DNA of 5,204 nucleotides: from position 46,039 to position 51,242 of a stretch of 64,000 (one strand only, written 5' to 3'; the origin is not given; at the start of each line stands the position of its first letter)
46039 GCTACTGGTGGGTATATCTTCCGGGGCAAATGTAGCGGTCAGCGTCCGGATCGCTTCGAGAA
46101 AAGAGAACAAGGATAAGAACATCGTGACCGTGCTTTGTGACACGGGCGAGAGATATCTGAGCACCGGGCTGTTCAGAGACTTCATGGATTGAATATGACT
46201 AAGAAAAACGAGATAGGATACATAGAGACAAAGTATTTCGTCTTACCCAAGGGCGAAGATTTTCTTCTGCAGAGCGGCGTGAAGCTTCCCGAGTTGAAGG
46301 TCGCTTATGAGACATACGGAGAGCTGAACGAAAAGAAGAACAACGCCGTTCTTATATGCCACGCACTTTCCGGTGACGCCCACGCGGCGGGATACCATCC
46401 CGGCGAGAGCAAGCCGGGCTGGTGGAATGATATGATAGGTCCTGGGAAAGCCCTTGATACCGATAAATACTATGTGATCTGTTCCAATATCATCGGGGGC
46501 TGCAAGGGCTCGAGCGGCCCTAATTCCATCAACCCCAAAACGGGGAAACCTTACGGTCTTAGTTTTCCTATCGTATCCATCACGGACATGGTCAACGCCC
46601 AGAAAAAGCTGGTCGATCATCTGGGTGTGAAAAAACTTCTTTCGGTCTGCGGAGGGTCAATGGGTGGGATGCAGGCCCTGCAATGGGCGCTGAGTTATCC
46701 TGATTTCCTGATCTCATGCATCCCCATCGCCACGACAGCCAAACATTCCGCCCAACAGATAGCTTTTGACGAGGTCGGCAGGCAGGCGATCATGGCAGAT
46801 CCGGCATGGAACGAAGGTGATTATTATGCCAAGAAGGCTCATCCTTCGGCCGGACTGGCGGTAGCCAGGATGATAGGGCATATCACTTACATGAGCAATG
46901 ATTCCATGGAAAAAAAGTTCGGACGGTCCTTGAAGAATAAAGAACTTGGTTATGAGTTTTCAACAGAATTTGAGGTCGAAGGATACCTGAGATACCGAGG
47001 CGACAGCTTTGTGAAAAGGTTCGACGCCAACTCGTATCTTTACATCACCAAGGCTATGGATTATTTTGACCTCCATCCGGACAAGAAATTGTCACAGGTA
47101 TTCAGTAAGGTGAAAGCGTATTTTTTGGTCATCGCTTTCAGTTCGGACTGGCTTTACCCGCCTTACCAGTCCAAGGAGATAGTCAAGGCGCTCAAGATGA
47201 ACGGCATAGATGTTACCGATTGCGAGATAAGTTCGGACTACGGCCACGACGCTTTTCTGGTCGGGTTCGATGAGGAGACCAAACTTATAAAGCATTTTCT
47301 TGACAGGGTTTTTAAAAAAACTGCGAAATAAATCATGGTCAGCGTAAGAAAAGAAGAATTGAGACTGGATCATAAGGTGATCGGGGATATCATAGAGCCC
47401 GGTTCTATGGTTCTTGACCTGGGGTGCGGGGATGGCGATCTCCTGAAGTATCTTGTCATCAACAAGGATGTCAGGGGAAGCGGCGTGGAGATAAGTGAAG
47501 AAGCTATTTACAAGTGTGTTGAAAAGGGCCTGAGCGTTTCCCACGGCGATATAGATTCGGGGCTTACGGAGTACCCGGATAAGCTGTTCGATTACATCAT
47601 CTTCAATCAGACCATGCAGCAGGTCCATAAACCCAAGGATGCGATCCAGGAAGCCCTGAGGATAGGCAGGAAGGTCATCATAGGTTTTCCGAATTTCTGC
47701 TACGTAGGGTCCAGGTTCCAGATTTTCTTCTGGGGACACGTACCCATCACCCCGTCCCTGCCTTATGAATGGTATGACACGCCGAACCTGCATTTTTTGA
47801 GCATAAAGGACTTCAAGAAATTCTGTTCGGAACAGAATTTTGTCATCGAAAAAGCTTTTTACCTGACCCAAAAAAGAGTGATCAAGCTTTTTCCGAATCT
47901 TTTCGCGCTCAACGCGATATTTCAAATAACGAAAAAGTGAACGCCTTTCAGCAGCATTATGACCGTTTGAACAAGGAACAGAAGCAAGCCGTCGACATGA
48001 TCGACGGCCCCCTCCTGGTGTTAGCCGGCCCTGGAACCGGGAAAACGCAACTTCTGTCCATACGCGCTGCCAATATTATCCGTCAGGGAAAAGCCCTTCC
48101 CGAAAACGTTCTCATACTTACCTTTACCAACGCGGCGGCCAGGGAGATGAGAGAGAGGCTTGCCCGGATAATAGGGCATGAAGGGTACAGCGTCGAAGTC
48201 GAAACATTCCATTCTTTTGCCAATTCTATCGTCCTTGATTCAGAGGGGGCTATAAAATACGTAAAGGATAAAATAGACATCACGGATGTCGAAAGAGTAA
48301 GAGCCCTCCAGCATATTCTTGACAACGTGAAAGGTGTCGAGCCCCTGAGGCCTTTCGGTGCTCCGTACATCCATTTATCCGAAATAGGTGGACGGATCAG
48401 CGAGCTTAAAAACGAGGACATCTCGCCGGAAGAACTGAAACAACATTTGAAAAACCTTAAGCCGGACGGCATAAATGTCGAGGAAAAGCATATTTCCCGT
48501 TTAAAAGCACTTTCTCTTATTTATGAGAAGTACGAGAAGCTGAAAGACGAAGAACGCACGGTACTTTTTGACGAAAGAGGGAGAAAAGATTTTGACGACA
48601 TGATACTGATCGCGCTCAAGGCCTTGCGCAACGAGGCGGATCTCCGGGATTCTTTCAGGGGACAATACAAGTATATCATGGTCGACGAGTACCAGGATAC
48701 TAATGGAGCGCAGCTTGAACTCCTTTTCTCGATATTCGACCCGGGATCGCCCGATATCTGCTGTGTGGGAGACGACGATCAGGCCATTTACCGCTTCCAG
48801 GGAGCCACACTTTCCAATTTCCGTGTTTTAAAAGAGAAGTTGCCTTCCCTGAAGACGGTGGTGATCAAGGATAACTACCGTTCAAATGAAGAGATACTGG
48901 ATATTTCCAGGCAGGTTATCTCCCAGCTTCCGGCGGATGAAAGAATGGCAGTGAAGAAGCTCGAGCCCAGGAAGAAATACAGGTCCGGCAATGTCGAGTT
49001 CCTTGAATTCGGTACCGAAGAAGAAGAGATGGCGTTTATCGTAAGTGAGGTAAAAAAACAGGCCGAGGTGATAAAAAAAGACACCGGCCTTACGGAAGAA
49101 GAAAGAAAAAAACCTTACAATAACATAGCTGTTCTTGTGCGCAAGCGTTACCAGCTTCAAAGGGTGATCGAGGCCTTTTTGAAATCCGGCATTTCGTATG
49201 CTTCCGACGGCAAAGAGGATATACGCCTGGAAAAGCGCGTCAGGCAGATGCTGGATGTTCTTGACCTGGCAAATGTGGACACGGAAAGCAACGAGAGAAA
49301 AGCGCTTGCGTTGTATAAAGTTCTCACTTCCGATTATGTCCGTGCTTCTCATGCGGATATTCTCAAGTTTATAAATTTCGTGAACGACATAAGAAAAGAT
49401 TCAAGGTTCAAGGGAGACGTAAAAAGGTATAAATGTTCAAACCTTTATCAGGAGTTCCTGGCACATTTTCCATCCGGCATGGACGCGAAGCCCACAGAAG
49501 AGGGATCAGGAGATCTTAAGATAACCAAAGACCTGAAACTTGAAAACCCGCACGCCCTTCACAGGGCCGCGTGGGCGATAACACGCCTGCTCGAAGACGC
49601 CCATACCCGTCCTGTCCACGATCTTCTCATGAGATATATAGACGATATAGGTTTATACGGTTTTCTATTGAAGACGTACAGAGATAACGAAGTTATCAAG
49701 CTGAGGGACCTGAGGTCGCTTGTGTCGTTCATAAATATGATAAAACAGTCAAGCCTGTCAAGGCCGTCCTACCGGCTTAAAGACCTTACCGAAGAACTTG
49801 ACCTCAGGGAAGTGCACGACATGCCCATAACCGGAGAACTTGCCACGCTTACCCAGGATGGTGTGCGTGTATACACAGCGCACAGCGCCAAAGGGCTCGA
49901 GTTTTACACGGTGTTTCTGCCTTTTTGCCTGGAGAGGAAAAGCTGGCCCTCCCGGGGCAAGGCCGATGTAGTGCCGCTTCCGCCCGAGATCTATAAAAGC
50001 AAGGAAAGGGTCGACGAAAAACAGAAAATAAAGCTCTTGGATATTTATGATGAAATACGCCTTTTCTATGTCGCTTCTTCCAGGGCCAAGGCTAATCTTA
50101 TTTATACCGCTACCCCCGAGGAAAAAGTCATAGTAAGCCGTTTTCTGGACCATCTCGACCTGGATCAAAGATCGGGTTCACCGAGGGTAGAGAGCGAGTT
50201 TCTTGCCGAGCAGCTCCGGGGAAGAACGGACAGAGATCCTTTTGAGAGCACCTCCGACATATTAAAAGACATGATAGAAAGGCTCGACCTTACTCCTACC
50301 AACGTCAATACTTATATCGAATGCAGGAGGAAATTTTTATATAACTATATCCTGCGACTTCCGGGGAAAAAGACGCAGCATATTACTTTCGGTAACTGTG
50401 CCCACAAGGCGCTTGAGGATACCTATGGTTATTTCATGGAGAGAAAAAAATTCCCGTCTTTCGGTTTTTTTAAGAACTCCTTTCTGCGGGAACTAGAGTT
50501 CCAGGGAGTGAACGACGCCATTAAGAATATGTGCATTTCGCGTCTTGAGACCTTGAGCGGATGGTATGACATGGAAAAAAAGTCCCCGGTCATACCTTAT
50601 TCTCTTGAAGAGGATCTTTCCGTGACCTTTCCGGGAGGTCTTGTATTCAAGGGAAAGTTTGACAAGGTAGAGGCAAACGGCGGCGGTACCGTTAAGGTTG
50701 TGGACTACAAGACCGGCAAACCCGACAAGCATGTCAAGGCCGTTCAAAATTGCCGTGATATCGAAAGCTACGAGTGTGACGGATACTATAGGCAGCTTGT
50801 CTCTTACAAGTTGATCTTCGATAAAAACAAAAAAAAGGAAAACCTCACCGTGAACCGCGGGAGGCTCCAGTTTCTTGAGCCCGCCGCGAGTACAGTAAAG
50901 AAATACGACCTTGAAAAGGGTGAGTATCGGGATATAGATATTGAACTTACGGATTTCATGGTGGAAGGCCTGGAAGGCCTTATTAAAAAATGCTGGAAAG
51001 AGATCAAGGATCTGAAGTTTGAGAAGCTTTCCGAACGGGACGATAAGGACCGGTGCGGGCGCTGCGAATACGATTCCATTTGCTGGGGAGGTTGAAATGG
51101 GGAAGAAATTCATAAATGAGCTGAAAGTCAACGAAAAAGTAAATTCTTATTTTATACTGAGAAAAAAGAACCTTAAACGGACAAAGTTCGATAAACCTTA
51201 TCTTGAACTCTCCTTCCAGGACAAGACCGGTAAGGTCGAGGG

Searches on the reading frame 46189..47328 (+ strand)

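Call 21: search_protein_families(library=pfam, proteins=[window:46189-47328:+], max_evalue=0.001)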
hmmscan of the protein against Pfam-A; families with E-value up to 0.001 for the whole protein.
window:46189-47328:+ (380 aa): 2 families
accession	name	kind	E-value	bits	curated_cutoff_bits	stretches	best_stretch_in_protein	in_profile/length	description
PF00561.26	Abhydrolase_1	-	8.1e-20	71.9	25.8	1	52-359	1-244/245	alpha/beta hydrolase fold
PF00326.27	Peptidase_S9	-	0.0006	19.8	22.6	0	297-377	134-212/213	Prolyl oligopeptidase family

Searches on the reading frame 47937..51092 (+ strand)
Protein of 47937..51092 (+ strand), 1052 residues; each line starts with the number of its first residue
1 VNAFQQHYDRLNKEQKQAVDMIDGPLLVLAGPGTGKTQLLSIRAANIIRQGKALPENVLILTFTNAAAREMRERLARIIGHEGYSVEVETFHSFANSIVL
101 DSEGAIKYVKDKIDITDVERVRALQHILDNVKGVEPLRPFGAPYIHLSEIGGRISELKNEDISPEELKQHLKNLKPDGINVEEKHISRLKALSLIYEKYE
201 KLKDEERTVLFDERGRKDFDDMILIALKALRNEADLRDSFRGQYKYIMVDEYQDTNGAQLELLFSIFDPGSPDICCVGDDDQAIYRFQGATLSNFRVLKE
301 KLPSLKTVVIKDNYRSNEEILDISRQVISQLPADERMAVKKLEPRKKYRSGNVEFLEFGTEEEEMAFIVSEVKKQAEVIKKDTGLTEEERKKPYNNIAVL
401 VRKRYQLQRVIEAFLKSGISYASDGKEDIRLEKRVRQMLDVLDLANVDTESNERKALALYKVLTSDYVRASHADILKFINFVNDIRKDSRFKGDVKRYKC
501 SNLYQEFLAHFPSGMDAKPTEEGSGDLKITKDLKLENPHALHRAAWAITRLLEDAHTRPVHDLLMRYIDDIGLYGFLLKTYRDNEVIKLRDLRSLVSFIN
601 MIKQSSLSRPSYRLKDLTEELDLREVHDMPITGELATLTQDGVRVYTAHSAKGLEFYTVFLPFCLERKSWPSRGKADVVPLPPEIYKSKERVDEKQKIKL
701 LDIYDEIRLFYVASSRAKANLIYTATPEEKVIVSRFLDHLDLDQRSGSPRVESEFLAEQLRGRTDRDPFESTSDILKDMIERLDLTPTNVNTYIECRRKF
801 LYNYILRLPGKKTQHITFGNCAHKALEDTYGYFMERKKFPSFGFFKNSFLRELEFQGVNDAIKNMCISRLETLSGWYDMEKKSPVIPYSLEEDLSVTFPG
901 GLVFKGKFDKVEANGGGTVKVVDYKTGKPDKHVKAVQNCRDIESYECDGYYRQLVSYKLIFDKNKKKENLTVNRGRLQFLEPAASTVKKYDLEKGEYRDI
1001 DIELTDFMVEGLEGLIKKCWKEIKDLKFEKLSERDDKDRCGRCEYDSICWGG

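Call 21: search_protein_families(library=pfam, proteins=[window:47937-51092:+], max_evalue=0.001)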
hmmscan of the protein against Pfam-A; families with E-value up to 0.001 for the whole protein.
window:47937-51092:+ (1052 aa): 8 families
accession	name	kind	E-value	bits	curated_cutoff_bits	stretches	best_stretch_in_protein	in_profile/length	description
PF00580.27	UvrD-helicase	-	1.1e-65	222.4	23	1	11-301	1-269/271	UvrD/REP helicase N-terminal domain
PF13361.12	UvrD_C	-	1.5e-30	107.3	25.6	1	309-725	2-347/350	UvrD-like helicase C-terminal domain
PF12705.13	PDDEXK_1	-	1.3e-24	87.9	22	1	785-1049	2-246/247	PD-(D/E)XK nuclease superfamily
PF13245.12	AAA_19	-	5.9e-20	72.3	25.1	1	15-287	1-133/134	AAA domain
PF13604.12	AAA_30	-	8.1e-09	35.9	27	1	11-95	2-77/191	AAA domain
PF13086.12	AAA_11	-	0.00057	20.2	27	0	11-84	2-80/257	AAA domain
PF13538.12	UvrD_C_2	-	0.00062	20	27.4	0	643-663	2-24/52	UvrD-like helicase C-terminal domain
PF01443.25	Viral_helicase1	-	0.00064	20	21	0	627-662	161-196/228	Viral superfamily 1 RNA helicase core domain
